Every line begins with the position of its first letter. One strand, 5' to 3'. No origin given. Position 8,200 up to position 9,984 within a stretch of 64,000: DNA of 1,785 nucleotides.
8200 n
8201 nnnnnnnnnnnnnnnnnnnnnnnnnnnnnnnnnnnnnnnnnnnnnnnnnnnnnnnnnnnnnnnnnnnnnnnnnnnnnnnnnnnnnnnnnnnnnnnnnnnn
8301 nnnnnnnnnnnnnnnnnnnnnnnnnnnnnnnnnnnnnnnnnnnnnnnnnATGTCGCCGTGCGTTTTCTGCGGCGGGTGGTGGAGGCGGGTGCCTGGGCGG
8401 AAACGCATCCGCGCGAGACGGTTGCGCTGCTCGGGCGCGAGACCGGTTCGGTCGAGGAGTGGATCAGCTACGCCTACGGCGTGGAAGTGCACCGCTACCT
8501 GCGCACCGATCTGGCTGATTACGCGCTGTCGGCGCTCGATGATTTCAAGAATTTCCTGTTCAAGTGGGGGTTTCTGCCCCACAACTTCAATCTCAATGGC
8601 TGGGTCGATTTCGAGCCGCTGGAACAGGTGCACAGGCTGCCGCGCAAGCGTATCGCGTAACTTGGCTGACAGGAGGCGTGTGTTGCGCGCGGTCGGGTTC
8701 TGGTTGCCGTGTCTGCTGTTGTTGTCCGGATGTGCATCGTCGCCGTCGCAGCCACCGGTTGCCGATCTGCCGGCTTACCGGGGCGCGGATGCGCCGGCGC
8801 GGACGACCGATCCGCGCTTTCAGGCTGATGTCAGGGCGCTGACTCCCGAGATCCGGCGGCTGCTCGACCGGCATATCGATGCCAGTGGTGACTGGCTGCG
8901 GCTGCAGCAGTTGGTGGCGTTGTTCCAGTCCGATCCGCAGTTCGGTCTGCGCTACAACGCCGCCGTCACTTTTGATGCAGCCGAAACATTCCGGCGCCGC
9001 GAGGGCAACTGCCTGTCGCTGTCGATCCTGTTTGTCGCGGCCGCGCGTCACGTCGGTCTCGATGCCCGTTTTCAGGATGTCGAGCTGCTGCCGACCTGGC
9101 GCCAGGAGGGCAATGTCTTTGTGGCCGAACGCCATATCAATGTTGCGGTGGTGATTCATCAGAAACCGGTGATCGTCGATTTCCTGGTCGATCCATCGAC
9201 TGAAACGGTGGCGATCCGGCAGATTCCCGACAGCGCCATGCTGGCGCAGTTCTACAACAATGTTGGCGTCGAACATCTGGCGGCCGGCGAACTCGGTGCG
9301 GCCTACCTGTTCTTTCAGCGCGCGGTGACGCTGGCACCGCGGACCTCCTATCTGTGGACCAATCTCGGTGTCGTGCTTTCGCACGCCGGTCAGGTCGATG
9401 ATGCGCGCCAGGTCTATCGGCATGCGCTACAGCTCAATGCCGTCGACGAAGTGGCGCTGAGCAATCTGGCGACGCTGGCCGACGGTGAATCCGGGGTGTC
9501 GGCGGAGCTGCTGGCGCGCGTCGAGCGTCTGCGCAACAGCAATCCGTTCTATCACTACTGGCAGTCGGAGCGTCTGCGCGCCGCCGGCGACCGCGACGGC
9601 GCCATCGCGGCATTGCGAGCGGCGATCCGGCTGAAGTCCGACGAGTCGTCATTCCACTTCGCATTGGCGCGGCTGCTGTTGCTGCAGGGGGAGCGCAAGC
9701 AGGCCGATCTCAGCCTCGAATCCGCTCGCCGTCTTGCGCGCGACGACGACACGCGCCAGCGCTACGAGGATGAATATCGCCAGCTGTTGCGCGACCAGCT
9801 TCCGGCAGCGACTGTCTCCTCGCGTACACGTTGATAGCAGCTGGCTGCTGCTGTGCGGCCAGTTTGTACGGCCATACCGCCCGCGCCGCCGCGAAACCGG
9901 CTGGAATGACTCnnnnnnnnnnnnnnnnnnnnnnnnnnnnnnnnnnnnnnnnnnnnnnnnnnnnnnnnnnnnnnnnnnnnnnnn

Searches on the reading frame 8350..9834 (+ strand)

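Call 6: search_protein_families(library=pfam, proteins=[window:8350-9834:+])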
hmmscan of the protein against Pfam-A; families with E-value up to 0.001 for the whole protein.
window:8350-9834:+ (494 aa): 12 families
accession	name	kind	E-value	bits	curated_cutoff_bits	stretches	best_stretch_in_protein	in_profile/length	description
PF07719.23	TPR_2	-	3.2e-14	52.2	27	1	334-363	2-31/34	Tetratricopeptide repeat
PF14559.12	TPR_19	-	5.4e-10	39.9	25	2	310-366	2-58/68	Tetratricopeptide repeat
PF13181.12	TPR_8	-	1.3e-09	37.9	25.7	0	335-364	3-32/34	Tetratricopeptide repeat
PF00515.34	TPR_1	-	1.6e-09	37.6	27.8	0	334-363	2-31/34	Tetratricopeptide repeat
PF13414.12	TPR_11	-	3.9e-09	36.5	26.8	0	409-447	4-42/42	TPR repeat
PF13431.12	TPR_17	-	8.8e-09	35.4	24.4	1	321-354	1-34/34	Tetratricopeptide repeat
PF13432.12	TPR_16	-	2.8e-07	31.3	32.7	0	408-448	6-46/65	Tetratricopeptide repeat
PF13428.12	TPR_14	-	1.7e-06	28.6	23.5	0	335-375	3-43/44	Tetratricopeptide repeat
PF01841.26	Transglut_core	-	3.6e-05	24.4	23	1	208-241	41-74/108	Transglutaminase-like superfamily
PF23914.1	TPR_CcmH_CycH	-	8.8e-05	22.8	42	0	412-467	63-118/158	Cytochrome c-type biogenesis protein H TPR domain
PF13176.12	TPR_7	-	9.5e-05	22.6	27.9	0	336-362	2-28/36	Tetratricopeptide repeat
PF13424.12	TPR_12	-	0.00021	21.9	30.1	0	335-363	5-33/77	Tetratricopeptide repeat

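Call 14: search_protein_families(library=ncbifam, proteins=[window:8350-9834:+], max_evalue=0.01)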
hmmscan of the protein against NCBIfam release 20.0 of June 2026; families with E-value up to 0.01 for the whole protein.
window:8350-9834:+ (494 aa): 13 families
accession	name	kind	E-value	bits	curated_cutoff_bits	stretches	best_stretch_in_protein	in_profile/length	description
TIGR02521.1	type_IV_pilW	equivalog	2.1e-09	37.3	154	1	300-374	100-176/234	type IV pilus biogenesis/stability protein PilW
TIGR02552.1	LcrH_SycD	equivalog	3e-09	36.7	104.8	2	295-370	15-89/136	SycD/LcrH family type III secretion system chaperone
TIGR02917.1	PEP_TPR_lipo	equivalog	3.7e-08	31.7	312.2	1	299-454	465-622/899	XrtA/PEP-CTERM system TPR-repeat protein PrsT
NF033920.0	C39_PA2778_fam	equivalog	1.3e-07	31.3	150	1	304-363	195-254/255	PA2778 family cysteine peptidase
NF008520.0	PRK11447.1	equivalog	1.5e-07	29.7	858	1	307-466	359-528/1157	cellulose synthase complex outer membrane protein BcsC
NF040959.1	MamA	equivalog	2e-07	30.7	200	1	297-457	35-197/204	magnetosome protein MamA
NF002725.1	PRK02603.1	equivalog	0.00028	20.9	143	1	299-378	35-117/173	photosystem I assembly protein Ycf3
NF007692.0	PRK10370.1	equivalog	0.00061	19.4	306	0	322-376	70-124/206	heme lyase NrfEFG subunit NrfG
NF033758.1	gliding_GltE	equivalog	0.0011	18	225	0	390-453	213-276/411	adventurous gliding motility TPR repeat lipoprotein GltE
NF008391.2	PRK11189.1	equivalog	0.0017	17.9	250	1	297-358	97-158/297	lipoprotein NlpI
NF033762.1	social_mot_Tgl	equivalog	0.0017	17.7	225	0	300-361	66-128/252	social motility TPR repeat lipoprotein Tgl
NF052415.1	T3SS_chap_SctY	equivalog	0.0058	17.1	70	0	308-361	49-105/106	type III secretion apparatus assembly chaperone SctY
NF008757.0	PRK11788.1-5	equivalog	0.0076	15.4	363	0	415-452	51-88/388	lipopolysaccharide assembly protein LapB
